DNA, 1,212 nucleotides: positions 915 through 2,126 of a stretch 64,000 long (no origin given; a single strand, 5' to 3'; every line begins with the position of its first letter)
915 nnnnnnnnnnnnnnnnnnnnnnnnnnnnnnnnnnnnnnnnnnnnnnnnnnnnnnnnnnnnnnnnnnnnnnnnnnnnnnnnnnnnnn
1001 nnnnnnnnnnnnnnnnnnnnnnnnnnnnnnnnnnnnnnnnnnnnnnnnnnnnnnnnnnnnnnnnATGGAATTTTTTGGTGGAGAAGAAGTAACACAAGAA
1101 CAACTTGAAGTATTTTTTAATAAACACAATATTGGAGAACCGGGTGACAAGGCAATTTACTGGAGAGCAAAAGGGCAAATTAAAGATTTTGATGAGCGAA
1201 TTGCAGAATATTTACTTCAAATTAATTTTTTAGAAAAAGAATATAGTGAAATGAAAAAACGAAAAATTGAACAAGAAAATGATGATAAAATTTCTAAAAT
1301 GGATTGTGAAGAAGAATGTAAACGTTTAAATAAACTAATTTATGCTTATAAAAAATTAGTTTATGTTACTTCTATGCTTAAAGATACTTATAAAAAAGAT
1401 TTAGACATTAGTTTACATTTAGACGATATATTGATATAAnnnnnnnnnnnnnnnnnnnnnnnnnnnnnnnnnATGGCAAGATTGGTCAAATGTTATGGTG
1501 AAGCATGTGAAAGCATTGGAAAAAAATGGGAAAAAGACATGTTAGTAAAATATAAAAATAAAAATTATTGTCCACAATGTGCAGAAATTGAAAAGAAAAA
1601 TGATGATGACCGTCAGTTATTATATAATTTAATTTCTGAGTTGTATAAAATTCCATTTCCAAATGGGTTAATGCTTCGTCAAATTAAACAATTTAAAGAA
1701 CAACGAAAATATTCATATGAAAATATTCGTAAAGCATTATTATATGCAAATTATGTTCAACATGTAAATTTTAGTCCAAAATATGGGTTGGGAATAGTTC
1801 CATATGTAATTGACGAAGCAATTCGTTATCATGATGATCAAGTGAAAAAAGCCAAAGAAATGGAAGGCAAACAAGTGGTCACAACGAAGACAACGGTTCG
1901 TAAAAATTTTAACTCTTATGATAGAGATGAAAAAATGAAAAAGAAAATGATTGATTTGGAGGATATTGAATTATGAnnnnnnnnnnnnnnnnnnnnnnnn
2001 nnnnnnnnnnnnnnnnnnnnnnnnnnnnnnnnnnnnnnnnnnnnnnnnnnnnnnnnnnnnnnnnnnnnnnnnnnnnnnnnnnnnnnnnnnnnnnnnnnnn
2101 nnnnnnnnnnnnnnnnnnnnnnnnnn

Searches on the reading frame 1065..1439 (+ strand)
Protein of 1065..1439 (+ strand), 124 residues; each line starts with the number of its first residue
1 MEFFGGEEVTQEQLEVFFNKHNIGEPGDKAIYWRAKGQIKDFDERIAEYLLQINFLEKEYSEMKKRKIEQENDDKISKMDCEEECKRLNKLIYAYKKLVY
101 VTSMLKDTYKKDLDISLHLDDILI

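Call 67: search_protein_families(library=pfam, proteins=[window:1065-1439:+], max_evalue=0.01)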
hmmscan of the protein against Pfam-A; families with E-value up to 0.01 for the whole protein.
window:1065-1439:+ (124 aa): 1 family
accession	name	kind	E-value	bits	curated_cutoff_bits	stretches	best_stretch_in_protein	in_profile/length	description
PF08340.16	YicC-like_C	-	0.0048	17.5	27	1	39-99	9-65/120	Endoribonuclease YicC-like, C-terminal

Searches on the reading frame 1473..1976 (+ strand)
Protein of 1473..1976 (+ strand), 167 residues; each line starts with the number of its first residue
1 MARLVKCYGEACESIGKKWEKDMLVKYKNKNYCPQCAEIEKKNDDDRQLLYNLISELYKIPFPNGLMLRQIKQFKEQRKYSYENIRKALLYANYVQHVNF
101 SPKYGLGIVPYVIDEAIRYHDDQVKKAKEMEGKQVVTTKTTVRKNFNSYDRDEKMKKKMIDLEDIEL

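Call 67: search_protein_families(library=pfam, proteins=[window:1473-1976:+], max_evalue=0.01)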
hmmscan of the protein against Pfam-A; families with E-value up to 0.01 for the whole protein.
window:1473-1976:+ (167 aa): 1 family
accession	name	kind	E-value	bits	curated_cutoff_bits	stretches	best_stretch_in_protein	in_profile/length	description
PF01630.24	Glyco_hydro_56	-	0.0014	18.1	23.2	1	27-112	190-266/335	Hyaluronidase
